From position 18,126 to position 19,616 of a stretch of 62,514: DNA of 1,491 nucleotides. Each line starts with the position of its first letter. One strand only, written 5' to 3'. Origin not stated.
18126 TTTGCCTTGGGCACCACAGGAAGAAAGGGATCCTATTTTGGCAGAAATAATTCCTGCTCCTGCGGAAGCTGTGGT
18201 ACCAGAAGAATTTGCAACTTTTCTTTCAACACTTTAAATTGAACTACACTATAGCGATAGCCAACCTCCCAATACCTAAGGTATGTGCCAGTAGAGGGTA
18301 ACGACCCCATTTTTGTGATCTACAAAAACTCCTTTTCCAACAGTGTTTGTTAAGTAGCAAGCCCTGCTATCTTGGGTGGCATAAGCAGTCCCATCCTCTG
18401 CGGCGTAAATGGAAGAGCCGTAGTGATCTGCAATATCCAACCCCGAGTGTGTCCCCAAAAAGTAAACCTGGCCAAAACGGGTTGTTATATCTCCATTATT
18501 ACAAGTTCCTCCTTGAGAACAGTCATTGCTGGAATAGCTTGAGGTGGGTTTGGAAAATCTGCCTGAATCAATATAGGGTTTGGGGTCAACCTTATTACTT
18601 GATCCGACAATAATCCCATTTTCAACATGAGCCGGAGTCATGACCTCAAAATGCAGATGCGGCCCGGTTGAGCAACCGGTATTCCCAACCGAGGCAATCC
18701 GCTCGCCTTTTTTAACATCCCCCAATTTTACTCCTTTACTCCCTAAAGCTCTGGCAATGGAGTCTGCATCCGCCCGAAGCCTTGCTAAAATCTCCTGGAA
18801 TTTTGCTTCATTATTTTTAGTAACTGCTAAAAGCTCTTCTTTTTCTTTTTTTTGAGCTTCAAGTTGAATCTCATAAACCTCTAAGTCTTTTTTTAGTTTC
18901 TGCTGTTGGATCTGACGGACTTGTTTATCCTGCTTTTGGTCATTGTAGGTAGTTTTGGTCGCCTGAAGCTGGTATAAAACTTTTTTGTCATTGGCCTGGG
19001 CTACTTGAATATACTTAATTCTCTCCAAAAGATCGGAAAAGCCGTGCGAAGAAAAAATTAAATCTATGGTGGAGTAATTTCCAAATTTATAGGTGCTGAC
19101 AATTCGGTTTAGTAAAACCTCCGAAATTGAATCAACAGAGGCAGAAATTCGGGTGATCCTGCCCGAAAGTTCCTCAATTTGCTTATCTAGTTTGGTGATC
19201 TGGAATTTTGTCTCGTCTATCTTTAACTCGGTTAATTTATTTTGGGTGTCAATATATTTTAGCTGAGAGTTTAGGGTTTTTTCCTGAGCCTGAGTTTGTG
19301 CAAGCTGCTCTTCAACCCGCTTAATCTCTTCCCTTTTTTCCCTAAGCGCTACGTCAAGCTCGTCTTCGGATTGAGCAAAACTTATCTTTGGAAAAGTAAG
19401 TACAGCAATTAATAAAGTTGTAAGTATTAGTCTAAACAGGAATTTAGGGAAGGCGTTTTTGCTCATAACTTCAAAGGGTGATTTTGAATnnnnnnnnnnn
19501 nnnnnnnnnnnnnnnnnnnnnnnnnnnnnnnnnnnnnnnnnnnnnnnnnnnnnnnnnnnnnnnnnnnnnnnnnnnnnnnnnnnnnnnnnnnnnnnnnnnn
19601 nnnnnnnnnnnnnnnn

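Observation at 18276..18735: Circularly permuted M23/LytM peptidase downstream of ftsEX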

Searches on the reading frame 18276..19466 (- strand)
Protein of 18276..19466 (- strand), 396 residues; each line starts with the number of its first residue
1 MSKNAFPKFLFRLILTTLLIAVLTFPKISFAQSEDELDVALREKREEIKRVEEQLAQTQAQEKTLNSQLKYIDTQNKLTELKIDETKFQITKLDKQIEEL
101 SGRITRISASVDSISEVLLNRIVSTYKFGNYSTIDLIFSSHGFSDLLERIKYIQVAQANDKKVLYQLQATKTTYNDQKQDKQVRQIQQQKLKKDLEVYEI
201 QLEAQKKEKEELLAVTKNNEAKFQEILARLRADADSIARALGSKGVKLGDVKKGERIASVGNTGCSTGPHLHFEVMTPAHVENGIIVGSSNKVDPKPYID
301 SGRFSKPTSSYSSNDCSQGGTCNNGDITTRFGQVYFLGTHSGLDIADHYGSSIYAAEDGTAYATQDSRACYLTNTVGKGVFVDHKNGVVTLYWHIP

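Call 3: search_protein_families(library=pfam, proteins=[window:18276-19466:-], max_evalue=1)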
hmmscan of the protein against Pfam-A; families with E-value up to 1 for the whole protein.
window:18276-19466:- (396 aa): 8 families
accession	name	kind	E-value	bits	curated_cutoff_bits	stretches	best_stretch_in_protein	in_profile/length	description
PF01551.29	Peptidase_M23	-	5.3e-18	65.4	28.7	2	249-277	60-89/96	Peptidase family M23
PF24568.1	CC_PcsB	-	1.7e-06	28.2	27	1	106-173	3-71/75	Peptidoglycan hydrolase PcsB, coiled-coil domain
PF19220.6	Rod_CreS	-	0.0036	16.9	100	1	33-101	63-131/359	Crescentin, rod domain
PF11932.13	DUF3450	-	0.0049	16.7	32.6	1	18-121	2-105/241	Protein of unknown function (DUF3450)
PF18041.7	MapZ_EC1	-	0.013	16.2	33.1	1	50-103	6-59/129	MapZ extracellular domain 1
PF15619.11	Lebercilin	-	0.017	15.1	34.3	1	30-111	51-133/193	Ciliary protein causing Leber congenital amaurosis disease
PF02680.19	DUF211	-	0.075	13.7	22.1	1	37-112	7-76/89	Uncharacterized ArCR, COG1888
PF25762.1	HAUS1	-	0.23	11.6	40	1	32-109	114-191/236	HAUS augmin-like complex subunit 1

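Call 4: search_protein_families(library=ncbifam, proteins=[window:18276-19466:-], max_evalue=1)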
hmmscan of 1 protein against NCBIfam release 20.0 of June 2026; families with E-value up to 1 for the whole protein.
window:18276-19466:- (396 aa): 22 families
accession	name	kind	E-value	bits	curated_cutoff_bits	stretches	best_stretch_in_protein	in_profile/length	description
NF008644.1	PRK11637.1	equivalog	1.3e-11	44.1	270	1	41-234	6-199/385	murein hydrolase activator EnvC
NF052336.1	PdgHdaseHSB100310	equivalog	2.7e-10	40.1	500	2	325-395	41-106/316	peptidoglycan hydrolase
NF052530.1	Heli_ShapePgp3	exception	2.3e-08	33.5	300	2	246-277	221-253/270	peptidoglycan metallopeptidase Pgp3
NF041208.1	celldiv_DipM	equivalog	8.2e-08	31.9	740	2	311-394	290-368/419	cell division endopeptidase DipM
NF008652.0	PRK11649.1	equivalog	1.5e-07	30.5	341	1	248-277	369-399/439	murein DD-endopeptidase MepM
NF050804.1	CellDivDipMCaul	equivalog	1.3e-06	27.6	900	1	241-276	578-614/634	cell division endopeptidase DipM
NF053825.1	PdgNdpepShyA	equivalog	3.3e-06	26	700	1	250-281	355-386/425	peptidoglycan DD-endopeptidase ShyA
NF046104.1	PptglHdxlasePcsB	equivalog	1e-05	24.9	450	1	14-209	5-196/400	peptidoglycan hydrolase PcsB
NF053824.1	PdgNdpepShyC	equivalog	0.00032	19.7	700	2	245-277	349-382/429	peptidoglycan DD-endopeptidase ShyC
NF040883.1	amid_act_ActS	equivalog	0.0007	18.9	375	1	324-394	122-185/242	amidase activator ActS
TIGR02168.1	SMC_prok_B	equivalog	0.00092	17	567.35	2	35-114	284-363/1181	chromosome segregation protein SMC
NF052320.1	Cbp1_fam_LP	subfamily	0.004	16.7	90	1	37-115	93-171/286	Cbp1 family collagen-binding glycoprotein adhesin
NF038218.1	IcmG_DotF_IVB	equivalog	0.0076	15.9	200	1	42-116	113-187/266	type IVB secretion system protein IcmG/DotF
NF045780.1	TrlF_fam_ATP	equivalog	0.009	14.7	350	1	32-241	456-667/944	TrlF family AAA-like ATPase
NF045487.1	ASRP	equivalog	0.009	14.7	300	1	39-116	197-270/593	archaea-specific SMC-related protein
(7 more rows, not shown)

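Call 6: search_solved_structures(query=window:18276-19466:-, max_evalue=1, show_alignments=3)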
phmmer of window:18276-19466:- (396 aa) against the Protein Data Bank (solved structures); distinct sequences matched with E-value up to 1: 35.
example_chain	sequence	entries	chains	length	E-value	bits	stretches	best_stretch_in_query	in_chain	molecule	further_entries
9gy1_A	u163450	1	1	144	2.8e-10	43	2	251-276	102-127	Peptidase, M23 family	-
9m7n_A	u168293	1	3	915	1.5e-07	34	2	250-275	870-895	Gp16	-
5kvp_A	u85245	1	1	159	4.1e-07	32.6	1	250-302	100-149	Zoocin A endopeptidase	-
3slu_A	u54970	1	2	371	2.1e-06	30.2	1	248-283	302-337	M23 peptidase domain protein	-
6muk_A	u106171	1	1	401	2.6e-06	29.9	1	248-283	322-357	Peptidase M23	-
8hd0_E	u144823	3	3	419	5.2e-06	28.9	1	28-241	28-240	Murein hydrolase activator EnvC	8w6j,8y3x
2hsi_A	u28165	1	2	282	8.3e-06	28.3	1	245-289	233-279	Putative peptidase M23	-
2b0p_A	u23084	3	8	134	1e-05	27.9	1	247-300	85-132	Glycyl-glycine endopeptidase lytM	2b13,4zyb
2b44_A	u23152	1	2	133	1.1e-05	27.9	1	247-300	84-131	Glycyl-glycine endopeptidase lytM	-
5j1l_A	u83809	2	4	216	3e-05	26.5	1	246-276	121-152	ToxR-activated gene (TagE)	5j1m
4rny_A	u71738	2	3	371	3.5e-05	26.2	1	243-278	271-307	Conserved hypothetical secreted protein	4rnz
5kqb_A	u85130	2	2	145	5e-05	25.7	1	243-301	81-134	Peptidase M23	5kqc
6ue4_A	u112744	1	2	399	6.5e-05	25.3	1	244-281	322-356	ShyA endopeptidase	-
6u2a_A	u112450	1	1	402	6.6e-05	25.3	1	244-281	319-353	ShyA endopeptidase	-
6jmx_A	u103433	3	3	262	0.00021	23.6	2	245-277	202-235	Peptidase M23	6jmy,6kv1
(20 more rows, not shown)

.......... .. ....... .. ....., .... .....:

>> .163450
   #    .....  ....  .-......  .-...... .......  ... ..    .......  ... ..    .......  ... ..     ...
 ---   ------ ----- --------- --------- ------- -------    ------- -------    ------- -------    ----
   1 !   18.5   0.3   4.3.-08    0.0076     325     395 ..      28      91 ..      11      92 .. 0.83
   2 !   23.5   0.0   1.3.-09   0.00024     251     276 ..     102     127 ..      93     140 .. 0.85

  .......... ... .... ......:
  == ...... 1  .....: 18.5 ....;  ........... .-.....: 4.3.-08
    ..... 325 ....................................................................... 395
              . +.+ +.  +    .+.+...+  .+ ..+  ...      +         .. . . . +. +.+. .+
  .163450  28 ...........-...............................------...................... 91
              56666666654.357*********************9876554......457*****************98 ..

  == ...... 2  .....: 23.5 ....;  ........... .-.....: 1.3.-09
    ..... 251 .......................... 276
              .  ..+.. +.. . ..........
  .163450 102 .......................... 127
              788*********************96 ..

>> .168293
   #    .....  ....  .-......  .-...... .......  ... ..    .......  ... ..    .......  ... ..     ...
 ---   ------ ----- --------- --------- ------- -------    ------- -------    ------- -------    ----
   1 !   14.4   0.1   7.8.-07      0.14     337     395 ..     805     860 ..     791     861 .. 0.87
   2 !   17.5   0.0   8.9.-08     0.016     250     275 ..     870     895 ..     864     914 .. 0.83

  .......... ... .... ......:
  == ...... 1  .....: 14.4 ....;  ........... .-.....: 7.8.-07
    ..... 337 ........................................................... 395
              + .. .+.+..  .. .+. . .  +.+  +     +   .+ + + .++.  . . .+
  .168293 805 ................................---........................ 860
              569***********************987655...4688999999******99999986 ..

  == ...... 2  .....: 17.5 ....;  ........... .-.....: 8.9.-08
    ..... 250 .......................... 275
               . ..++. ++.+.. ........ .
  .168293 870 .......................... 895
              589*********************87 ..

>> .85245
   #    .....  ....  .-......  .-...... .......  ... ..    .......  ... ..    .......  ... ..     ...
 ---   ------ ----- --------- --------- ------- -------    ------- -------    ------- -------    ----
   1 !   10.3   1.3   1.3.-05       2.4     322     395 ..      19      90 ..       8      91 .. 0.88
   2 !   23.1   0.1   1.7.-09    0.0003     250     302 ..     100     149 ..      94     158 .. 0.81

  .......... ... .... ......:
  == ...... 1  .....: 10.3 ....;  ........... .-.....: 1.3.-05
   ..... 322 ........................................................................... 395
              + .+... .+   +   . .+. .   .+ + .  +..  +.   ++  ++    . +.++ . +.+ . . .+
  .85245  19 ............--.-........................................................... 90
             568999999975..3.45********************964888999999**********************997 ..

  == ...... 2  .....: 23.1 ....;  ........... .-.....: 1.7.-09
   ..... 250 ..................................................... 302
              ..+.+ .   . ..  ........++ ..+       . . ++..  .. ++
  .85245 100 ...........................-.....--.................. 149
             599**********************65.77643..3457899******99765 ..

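Call 9: find_homologous_proteins(query=window:18276-19466:-, max_evalue=0.00001)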
Query window:18276-19466:- (396 aa): 1815 proteins with E <= 0.00001 among 8000 candidates; the best 120 are listed.
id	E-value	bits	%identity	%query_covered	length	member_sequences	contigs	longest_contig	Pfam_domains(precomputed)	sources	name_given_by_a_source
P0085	5.4e-257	869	100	100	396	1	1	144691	PF01551.30,PF24568.2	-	-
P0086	4.3e-197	672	77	98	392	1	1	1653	PF01551.30,PF24568.2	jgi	jgi:peptidoglycan hydrolase CwlO-like protein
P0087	6.7e-196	668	76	98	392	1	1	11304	PF01551.30,PF24568.2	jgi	jgi:peptidoglycan hydrolase CwlO-like protein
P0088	2.4e-194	663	77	98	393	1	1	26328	PF01551.30,PF24568.2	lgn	-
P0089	3.0e-193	660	76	98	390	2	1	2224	PF01551.30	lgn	-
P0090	1.2e-192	658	74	100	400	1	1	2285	PF01551.30,PF24568.2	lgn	-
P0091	3.9e-192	656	76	98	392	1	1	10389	PF01551.30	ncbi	-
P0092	6.5e-191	652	74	99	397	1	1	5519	PF01551.30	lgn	-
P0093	1.0e-190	651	75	100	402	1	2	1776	PF01551.30,PF24568.2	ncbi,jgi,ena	-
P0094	1.4e-190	651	77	94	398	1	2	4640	PF01551.30,PF24568.2,PF24161.2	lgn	-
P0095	9.0e-190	648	75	98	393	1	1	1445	PF01551.30,PF24568.2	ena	-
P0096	8.0e-189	645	75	98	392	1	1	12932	PF01551.30,PF24568.2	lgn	-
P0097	1.3e-188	645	75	98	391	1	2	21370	PF01551.30,PF24568.2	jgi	jgi:peptidoglycan hydrolase CwlO-like protein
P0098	2.8e-188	643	74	98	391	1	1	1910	PF01551.30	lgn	-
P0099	3.5e-188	643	76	97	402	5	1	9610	PF01551.30,PF24568.2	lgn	-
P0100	2.5e-187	640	75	97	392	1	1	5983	PF01551.30,PF24568.2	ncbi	-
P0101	3.4e-187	640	73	98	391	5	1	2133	PF01551.30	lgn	-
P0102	2.0e-186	637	77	92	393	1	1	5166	PF01551.30,PF24568.2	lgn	-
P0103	2.5e-186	637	72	98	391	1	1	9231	PF01551.30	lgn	-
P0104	3.6e-186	636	74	98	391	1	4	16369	PF01551.30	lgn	-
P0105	3.9e-186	636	74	98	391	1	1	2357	PF01551.30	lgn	-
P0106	4.1e-186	636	74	98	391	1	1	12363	PF01551.30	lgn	-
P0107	7.5e-186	635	74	98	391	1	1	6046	PF01551.30,PF24568.2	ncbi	-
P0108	1.6e-185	634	71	98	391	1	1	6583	PF11932.14,PF01551.30,PF24568.2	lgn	-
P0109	2.7e-185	634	73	98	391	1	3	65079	PF01551.30,PF24568.2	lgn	-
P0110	3.7e-185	633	73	98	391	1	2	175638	PF01551.30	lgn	-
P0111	4.3e-185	633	74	98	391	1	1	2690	PF01551.30,PF24568.2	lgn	-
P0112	1.3e-184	631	73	99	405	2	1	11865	PF01551.30,PF24568.2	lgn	-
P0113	2.6e-184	630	74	98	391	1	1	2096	PF01551.30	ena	-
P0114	6.8e-184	629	72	99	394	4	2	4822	PF01551.30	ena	-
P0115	7.7e-184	629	73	98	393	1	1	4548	PF01551.30,PF24568.2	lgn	-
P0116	1.4e-183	628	74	98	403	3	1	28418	PF01551.30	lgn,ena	-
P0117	2.8e-183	627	72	98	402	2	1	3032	PF01551.30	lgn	-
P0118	3.2e-183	627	73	95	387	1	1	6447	PF01551.30,PF24568.2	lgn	-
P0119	4.7e-183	626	75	93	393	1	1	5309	PF01551.30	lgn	-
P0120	5.6e-183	626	72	98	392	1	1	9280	PF01551.30,PF24568.2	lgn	-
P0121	1.3e-182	625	72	99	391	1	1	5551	PF01551.30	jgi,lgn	-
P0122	2.1e-182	624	74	97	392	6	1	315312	PF01551.30,PF24568.2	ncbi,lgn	-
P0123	7.3e-182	622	76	92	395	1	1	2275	PF01551.30,PF24568.2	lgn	-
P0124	8.4e-182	622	74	92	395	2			PF01551.30,PF24568.2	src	-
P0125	1.4e-181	621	72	98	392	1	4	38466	PF01551.30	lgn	-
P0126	1.8e-181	621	72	98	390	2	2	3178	PF01551.30,PF24568.2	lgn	-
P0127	1.9e-181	621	77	92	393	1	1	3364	PF01551.30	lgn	-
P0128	3.2e-181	620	71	96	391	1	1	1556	PF01551.30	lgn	-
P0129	4.2e-181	620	71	96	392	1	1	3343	PF01551.30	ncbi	-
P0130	1.4e-180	618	71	98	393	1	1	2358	PF11932.14,PF01551.30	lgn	-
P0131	1.7e-180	618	74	92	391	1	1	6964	PF11932.14,PF01551.30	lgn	-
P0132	5.3e-180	616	72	98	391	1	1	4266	PF01551.30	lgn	-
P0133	9.9e-180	615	71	98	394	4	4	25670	PF01551.30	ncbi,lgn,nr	ncbi:hypothetical protein HYW44_00900 [Candidatus Daviesbacteria bacterium]|nr:hypothetical protein 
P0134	1.1e-179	615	72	97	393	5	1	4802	PF01551.30,PF24568.2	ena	-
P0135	1.7e-179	615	72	98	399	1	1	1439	PF01551.30,PF24568.2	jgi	jgi:peptidoglycan hydrolase CwlO-like protein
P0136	1.9e-179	614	72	97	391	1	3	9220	PF01551.30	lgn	-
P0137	2.7e-179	614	71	98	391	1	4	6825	PF01551.30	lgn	-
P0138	5.1e-179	613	71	98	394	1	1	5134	PF01551.30,PF24568.2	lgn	-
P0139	1.2e-178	612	72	94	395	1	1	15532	PF01551.30,PF23649.2,PF24568.2,PF00261.26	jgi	jgi:peptidoglycan hydrolase CwlO-like protein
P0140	1.9e-178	611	71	99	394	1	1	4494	PF01551.30,PF24568.2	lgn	-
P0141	3.1e-178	610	70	99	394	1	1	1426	PF01551.30,PF00261.26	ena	-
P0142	3.2e-178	610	73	92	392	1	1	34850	PF01551.30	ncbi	-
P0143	1.5e-177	608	70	98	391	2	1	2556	PF01551.30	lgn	-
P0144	6.6e-177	606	70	99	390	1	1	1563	PF01551.30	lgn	-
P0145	8.4e-177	606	71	98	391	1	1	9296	PF01551.30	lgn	-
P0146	9.4e-176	602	71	99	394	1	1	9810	PF01551.30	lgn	-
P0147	1.5e-175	602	71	92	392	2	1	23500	PF01551.30,PF24568.2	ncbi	-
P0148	3.4e-175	600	72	92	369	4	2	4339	PF01551.30,PF24568.2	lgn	-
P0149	5.5e-175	600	70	98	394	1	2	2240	PF01551.30,PF24568.2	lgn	-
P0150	2.8e-174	597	73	92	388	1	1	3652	PF01551.30,PF24568.2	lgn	-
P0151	5.0e-174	597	68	96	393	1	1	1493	PF01551.30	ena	-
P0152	5.9e-174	596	70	93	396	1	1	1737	PF01551.30,PF24568.2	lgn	-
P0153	2.5e-173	594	68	98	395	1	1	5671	PF01551.30,PF24568.2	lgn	-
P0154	4.5e-173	593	70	94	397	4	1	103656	PF01551.30,PF24568.2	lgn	-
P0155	6.8e-173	593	70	98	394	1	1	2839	PF01551.30,PF24568.2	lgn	-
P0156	5.8e-172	590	69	98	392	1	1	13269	PF01551.30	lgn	-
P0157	1.6e-171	588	65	100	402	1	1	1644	PF01551.30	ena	-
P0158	2.5e-171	588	72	93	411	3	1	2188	PF01551.30,PF24568.2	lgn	-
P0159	3.3e-171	587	66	98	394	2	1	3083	PF01551.30,PF24568.2,PF24161.2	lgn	-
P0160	1.1e-170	586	72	93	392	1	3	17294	PF01551.30,PF24568.2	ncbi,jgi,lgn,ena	-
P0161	1.6e-170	585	70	94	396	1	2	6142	PF01551.30,PF24568.2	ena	-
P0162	5.7e-169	580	67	98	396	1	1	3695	PF01551.30,PF24568.2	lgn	-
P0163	8.0e-169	579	65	100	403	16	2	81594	PF01551.30,PF24568.2,PF24161.2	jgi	jgi:peptidoglycan hydrolase CwlO-like protein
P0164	1.1e-168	579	65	100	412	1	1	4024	PF01551.30,PF24568.2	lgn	-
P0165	1.6e-168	578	69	94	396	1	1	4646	PF01551.30,PF24568.2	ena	-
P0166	2.2e-168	578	66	98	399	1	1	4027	PF01551.30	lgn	-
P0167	3.8e-168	577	69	94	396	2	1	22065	PF01551.30,PF24568.2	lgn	-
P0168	5.3e-168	577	65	98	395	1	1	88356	PF01551.30,PF24568.2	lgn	-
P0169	6.8e-168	576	66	97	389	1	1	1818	PF01551.30,PF24568.2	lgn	-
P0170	1.2e-167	576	65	98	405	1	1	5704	PF01551.30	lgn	-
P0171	9.3e-167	573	64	98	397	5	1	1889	PF01551.30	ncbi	-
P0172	3.6e-166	571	65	98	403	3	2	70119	PF01551.30,PF24568.2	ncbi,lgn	-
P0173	3.8e-166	571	66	98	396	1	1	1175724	PF01551.30,PF24568.2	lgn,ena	-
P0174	6.6e-166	570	65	98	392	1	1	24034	PF01551.30,PF24568.2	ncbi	-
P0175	3.7e-165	567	67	98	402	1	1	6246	PF01551.30,PF24568.2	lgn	-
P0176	6.3e-165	567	65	99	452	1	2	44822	PF01551.30,PF24568.2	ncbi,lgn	-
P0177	6.3e-162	557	64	99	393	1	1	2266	PF11932.14,PF01551.30,PF24568.2,PF24161.2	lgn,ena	-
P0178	4.5e-161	554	64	97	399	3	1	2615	PF01551.30,PF24568.2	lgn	-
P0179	1.8e-159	549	65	94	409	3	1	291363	PF01551.30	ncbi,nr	ncbi:hypothetical protein HYW46_05535 [Candidatus Daviesbacteria bacterium]|nr:hypothetical protein 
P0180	4.0e-159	548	64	98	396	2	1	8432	PF11932.14,PF01551.30,PF24568.2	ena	-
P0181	4.0e-159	548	64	93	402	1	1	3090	PF01551.30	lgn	-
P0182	6.0e-159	547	64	94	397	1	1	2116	PF11932.14,PF01551.30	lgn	-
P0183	5.4e-158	544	63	96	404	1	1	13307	PF01551.30,PF24568.2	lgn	-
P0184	6.4e-158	544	77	78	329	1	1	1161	PF01551.30,PF24568.2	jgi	jgi:hypothetical protein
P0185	9.4e-157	540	64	98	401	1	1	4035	PF01551.30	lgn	-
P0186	5.6e-156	537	64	94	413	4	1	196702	PF01551.30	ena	-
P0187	7.1e-155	534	63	93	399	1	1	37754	PF11932.14,PF01551.30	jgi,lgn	jgi:peptidoglycan hydrolase CwlO-like protein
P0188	1.4e-154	533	63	98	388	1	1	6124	PF01551.30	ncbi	-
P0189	4.9e-154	531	65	94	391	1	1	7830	PF01551.30,PF24568.2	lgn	-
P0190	1.1e-153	530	62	97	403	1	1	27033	PF01551.30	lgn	-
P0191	3.9e-153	528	64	99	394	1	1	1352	PF01551.30,PF06810.18,PF24568.2,PF24161.2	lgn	-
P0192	4.0e-153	528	63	93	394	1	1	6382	PF01551.30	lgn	-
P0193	5.4e-153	527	63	98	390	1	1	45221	PF01551.30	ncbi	ncbi:MAG: peptidoglycan DD-metalloendopeptidase family protein [Candidatus Daviesbacteria bacterium]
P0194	5.9e-153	527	65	93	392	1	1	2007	PF01551.30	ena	-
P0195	1.5e-152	526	64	98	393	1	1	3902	PF01551.30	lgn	-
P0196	3.3e-152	525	62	94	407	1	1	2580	PF01551.30,PF24568.2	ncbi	-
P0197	8.0e-152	523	62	97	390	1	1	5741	PF11932.14,PF01551.30,PF24568.2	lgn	-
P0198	1.1e-151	523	65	92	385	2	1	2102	PF01551.30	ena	-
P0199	1.5e-151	523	63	98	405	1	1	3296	PF01551.30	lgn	-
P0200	2.3e-150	519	63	94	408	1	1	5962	PF01551.30,PF24568.2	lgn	-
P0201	2.5e-150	519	62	94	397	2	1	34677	PF01551.30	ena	-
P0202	3.0e-150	518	62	97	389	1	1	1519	PF01551.30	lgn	-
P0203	5.6e-150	517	62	97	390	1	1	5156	PF11932.14,PF01551.30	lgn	-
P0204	7.2e-150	517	60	97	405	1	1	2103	PF01551.30,PF24568.2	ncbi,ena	-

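Call 22: predict_structure(alignment_id=A3)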
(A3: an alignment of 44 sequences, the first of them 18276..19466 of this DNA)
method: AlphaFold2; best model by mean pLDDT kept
length: 396 residues; sequences in the alignment: 44
mean_pLDDT: 84.3   pTM: 0.47
mean pLDDT of the five models: 84.3, 82.9, 81.9, 80.0, 77.6
residues with pLDDT >= 90: 168; 70-90: 173; 50-70: 50; < 50: 5
segments of 3 or more residues with pLDDT < 50: none
pLDDT, mean of each block of 10 residues (from residue 1): 69 88 67 70 83 81 84 93 96 95 92 85 69 72 80 83 88 94 95 96 92 77 76 67 73 91 67 95 88 96 94 90 91 87 90 94 79 75 95 71
secondary structure, 60 per line:
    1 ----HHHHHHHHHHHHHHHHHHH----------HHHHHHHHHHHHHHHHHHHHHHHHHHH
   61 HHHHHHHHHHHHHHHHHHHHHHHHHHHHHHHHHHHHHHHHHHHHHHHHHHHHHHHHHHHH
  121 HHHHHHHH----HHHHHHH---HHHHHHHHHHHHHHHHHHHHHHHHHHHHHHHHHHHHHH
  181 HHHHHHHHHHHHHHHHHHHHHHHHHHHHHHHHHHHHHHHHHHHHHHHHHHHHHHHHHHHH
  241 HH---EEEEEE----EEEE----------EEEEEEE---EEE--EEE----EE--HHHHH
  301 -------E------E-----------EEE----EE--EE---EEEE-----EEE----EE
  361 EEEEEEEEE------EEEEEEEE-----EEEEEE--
elements in order: H5-23 H34-128 H133-139 H143-242 E246-251 E256-259 E270-276 E280-282 E285-287 H296-300 E327-329 E343-346 E352-354 E359-369 E376-383 E389-394
